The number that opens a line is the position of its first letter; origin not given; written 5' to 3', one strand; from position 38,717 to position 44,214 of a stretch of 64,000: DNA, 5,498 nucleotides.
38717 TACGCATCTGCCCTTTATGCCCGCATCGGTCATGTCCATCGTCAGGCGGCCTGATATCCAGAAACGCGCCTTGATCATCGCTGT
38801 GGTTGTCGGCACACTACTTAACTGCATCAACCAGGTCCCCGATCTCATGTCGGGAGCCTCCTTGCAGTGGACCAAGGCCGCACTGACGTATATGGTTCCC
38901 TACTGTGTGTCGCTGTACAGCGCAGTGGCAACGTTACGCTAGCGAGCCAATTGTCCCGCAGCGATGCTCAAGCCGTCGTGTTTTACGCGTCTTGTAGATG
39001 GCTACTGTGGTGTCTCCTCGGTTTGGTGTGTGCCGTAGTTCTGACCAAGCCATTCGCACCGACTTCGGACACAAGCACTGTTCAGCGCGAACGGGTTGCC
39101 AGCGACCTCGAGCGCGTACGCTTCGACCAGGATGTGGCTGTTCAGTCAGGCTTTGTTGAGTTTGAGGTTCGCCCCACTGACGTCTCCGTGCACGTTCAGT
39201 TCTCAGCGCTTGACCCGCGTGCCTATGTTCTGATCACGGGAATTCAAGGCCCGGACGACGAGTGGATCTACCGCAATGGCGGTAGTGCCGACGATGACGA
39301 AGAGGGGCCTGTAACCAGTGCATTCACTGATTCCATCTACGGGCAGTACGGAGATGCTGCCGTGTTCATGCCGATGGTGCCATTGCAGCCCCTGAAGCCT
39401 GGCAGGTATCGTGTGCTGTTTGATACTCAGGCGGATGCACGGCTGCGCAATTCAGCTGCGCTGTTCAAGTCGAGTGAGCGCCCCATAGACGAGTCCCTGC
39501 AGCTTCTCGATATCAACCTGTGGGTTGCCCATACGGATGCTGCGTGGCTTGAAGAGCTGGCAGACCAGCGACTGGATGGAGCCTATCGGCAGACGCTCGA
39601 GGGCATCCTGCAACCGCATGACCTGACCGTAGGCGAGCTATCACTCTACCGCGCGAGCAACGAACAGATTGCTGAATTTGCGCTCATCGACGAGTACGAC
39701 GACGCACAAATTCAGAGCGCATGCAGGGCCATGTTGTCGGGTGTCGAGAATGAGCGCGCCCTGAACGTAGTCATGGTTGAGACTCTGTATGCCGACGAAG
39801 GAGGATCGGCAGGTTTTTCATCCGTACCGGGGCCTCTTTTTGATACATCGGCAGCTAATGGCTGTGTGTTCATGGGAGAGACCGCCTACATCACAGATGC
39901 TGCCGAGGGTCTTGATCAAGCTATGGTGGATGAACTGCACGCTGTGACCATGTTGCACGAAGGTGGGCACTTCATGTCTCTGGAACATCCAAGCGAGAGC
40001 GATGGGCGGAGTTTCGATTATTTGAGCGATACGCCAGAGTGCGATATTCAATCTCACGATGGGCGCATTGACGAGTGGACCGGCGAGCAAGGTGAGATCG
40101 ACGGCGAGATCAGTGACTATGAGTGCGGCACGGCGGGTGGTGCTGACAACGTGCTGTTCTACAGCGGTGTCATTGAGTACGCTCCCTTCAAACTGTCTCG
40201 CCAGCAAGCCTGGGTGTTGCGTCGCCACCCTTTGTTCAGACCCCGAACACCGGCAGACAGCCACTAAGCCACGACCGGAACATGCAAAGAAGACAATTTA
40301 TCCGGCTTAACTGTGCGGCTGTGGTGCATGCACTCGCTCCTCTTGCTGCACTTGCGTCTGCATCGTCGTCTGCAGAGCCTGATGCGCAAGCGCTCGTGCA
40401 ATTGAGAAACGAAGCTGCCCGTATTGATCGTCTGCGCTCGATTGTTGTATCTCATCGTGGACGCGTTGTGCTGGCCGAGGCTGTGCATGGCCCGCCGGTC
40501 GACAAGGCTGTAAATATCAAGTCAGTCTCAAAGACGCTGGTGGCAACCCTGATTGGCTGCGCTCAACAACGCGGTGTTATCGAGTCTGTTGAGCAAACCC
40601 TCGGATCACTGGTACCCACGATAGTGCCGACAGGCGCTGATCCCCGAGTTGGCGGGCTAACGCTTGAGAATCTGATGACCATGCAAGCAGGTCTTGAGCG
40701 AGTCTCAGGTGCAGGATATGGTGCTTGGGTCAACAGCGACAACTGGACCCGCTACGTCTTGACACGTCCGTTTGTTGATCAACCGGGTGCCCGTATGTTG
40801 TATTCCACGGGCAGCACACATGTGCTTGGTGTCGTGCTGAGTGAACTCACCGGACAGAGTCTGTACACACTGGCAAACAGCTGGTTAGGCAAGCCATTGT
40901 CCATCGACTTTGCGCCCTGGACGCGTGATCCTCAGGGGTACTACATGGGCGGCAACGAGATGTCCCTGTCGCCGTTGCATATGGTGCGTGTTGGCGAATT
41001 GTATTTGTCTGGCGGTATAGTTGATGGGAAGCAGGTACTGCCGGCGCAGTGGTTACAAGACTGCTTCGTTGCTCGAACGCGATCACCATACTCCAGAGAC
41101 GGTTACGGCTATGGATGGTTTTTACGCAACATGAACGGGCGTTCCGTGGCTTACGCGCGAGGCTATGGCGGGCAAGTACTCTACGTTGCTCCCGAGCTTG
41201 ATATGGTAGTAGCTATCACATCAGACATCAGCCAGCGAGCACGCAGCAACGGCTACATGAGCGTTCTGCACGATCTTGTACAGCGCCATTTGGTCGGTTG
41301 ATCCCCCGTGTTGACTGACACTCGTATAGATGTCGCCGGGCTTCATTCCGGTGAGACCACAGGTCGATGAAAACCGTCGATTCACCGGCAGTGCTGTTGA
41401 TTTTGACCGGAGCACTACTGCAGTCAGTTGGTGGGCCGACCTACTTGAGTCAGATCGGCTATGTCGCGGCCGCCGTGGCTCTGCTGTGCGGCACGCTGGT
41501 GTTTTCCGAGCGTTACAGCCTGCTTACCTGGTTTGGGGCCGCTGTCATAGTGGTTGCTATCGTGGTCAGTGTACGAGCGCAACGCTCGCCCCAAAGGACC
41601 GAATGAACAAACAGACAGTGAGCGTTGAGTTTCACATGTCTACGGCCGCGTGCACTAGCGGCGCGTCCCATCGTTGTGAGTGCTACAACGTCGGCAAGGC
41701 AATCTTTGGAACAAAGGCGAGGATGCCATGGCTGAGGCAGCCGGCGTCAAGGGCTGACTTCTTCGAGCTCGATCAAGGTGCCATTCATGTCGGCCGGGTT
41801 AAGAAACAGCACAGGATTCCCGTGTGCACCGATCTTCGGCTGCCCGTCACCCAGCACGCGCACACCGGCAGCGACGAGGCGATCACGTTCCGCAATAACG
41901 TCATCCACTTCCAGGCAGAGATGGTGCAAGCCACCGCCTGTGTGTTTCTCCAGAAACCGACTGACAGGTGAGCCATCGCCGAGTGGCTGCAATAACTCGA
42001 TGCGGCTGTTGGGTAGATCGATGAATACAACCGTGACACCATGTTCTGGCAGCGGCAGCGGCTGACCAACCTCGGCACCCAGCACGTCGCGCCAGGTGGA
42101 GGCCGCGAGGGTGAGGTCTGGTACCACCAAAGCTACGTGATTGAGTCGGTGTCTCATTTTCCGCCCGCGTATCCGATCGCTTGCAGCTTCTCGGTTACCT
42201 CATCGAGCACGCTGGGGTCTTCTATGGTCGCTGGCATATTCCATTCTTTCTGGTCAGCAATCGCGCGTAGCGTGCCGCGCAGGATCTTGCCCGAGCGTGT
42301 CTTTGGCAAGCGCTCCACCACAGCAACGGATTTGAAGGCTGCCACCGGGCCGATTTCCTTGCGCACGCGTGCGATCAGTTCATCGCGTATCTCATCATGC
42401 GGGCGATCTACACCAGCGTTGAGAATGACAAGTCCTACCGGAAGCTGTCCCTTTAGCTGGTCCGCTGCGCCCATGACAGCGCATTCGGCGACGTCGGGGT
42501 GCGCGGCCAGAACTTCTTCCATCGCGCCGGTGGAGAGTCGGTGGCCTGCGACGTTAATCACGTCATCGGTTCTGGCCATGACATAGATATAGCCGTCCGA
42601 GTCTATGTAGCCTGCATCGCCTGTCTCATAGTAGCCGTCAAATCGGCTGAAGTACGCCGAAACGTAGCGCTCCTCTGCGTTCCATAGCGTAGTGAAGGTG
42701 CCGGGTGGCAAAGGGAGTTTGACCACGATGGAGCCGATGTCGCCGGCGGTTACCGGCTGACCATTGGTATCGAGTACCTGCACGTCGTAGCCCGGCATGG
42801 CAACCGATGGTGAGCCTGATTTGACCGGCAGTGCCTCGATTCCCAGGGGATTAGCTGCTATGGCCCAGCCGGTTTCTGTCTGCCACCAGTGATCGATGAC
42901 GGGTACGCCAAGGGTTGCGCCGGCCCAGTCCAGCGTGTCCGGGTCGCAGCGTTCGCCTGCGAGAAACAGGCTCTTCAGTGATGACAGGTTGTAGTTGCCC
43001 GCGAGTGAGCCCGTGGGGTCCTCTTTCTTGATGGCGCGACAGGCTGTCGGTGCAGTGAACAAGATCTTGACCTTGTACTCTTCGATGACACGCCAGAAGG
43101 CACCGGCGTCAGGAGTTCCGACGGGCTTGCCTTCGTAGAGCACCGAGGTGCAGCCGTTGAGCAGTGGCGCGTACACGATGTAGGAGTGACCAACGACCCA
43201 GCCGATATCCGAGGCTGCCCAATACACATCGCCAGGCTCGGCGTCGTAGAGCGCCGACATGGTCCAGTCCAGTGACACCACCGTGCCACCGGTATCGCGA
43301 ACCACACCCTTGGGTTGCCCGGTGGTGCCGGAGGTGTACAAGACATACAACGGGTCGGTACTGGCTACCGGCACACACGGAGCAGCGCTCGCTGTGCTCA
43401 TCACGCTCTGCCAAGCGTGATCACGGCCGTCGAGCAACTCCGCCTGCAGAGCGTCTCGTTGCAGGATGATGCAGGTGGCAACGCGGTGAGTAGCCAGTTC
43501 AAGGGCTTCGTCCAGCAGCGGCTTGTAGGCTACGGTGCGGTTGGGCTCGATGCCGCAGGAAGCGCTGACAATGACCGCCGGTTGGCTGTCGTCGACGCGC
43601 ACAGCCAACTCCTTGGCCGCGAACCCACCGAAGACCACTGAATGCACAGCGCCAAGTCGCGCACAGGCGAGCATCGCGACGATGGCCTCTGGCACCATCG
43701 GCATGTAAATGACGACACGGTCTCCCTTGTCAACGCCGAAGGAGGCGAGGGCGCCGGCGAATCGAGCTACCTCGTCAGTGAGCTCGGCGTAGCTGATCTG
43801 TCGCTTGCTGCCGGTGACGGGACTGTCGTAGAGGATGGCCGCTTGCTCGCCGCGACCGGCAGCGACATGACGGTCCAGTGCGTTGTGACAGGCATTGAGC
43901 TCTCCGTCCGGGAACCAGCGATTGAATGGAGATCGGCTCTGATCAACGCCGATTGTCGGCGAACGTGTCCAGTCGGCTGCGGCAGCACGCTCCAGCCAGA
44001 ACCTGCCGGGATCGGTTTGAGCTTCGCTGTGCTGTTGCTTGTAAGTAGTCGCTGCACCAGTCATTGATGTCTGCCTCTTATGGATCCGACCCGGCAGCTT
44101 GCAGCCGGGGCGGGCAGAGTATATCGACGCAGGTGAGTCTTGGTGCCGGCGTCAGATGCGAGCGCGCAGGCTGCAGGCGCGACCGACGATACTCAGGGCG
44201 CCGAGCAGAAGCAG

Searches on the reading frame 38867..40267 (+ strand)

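Call 3: search_protein_families(library=pfam, proteins=[window:38867-40267:+], max_evalue=0.1)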
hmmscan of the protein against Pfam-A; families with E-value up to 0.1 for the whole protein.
window:38867-40267:+ (466 aa): 1 family
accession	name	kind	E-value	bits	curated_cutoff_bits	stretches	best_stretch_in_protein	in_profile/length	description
PF05572.19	Peptidase_M43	-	0.0047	17.3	23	1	295-393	14-105/152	Pregnancy-associated plasma protein-A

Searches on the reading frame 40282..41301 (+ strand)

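Call 62: search_protein_families(library=ncbifam, proteins=[window:40282-41301:+], max_evalue=0.00001)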
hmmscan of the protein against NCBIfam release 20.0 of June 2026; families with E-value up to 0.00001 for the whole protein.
window:40282-41301:+ (339 aa): 1 family
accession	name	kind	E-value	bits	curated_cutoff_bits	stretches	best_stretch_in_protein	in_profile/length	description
NF045925.1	3-sucCA_synth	equivalog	4e-26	91.5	800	1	51-314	57-310/498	3-succinylated cholic acid synthase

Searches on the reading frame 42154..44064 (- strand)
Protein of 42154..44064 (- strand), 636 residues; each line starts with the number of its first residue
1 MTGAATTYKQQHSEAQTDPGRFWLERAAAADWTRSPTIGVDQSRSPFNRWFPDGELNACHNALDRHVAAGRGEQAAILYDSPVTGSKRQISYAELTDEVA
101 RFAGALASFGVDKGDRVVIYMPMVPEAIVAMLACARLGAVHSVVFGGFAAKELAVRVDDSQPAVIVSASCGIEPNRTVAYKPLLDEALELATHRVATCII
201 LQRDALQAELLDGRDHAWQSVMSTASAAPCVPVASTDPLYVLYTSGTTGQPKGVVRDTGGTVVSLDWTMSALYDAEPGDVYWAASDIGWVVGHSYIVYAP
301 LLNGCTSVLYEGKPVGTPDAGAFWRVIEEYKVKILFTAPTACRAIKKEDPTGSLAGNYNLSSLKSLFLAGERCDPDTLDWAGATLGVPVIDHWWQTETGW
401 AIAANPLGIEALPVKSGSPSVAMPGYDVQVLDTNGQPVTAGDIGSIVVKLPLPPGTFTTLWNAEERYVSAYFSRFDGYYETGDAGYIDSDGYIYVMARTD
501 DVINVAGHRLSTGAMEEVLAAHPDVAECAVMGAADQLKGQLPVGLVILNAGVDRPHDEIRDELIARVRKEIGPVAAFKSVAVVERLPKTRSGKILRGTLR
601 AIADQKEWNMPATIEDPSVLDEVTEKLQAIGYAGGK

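Call 62: search_protein_families(library=ncbifam, proteins=[window:42154-44064:-], max_evalue=0.00001)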
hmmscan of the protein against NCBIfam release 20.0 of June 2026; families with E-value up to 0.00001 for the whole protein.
window:42154-44064:- (636 aa): 100 families (the best 25 are shown)
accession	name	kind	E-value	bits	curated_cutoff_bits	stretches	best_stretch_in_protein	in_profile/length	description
NF007815.0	PRK10524.1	equivalog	3.9e-221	735.9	955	1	6-628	2-628/629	propionate--CoA ligase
TIGR02316.1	propion_prpE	equivalog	3.4e-205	683.3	827.4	1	7-628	2-627/628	propionate--CoA ligase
NF001208.0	PRK00174.1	subfamily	1.1e-198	661.6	657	1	5-628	26-646/649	acetate--CoA ligase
TIGR02188.1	Ac_CoA_lig_AcsA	equivalog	1.3e-193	644.7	724.95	1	5-625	4-628/629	acetate--CoA ligase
NF003313.0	PRK04319.1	equivalog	2.4e-111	372.8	729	1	49-602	36-560/574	acetate--CoA ligase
NF002937.0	PRK03584.1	subfamily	1.9e-88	297.3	639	1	6-625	36-650/657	acetoacetate--CoA ligase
NF004837.0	PRK06187.1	subfamily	7.5e-71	239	476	1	84-606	28-525/531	long-chain-fatty-acid--CoA ligase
TIGR01217.1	ac_ac_CoA_syn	equivalog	5.5e-68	229.7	520.9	1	6-621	35-642/652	acetoacetate--CoA ligase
NF047394.1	AcylCoAsynMbcS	equivalog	2.1e-65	221.3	850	1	71-606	24-523/525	acyl-CoA synthetase MbcS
NF005714.0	PRK07529.1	subfamily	6.7e-55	186.6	632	1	61-606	34-579/640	acyl-CoA synthetase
NF004822.0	PRK06178.1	equivalog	6.2e-52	177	782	1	66-605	45-569/571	acyl-CoA synthetase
NF006182.0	PRK08316.1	subfamily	9.5e-52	176.1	663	1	81-603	34-517/523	fatty acyl-CoA synthetase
TIGR02262.1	benz_CoA_lig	subfamily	1.5e-50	172.4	375.25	1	56-600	3-506/508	benzoate-CoA ligase family protein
NF053567.1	HBDA_AROS1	equivalog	2.1e-50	171.6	1000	1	52-603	8-519/523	3-hydroxybenzoate--CoA ligase HbdA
TIGR01733.1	AA-adenyl-dom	subfamily_domain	9e-50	169.6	317.4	1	91-530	1-409/409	amino acid adenylation domain-containing protein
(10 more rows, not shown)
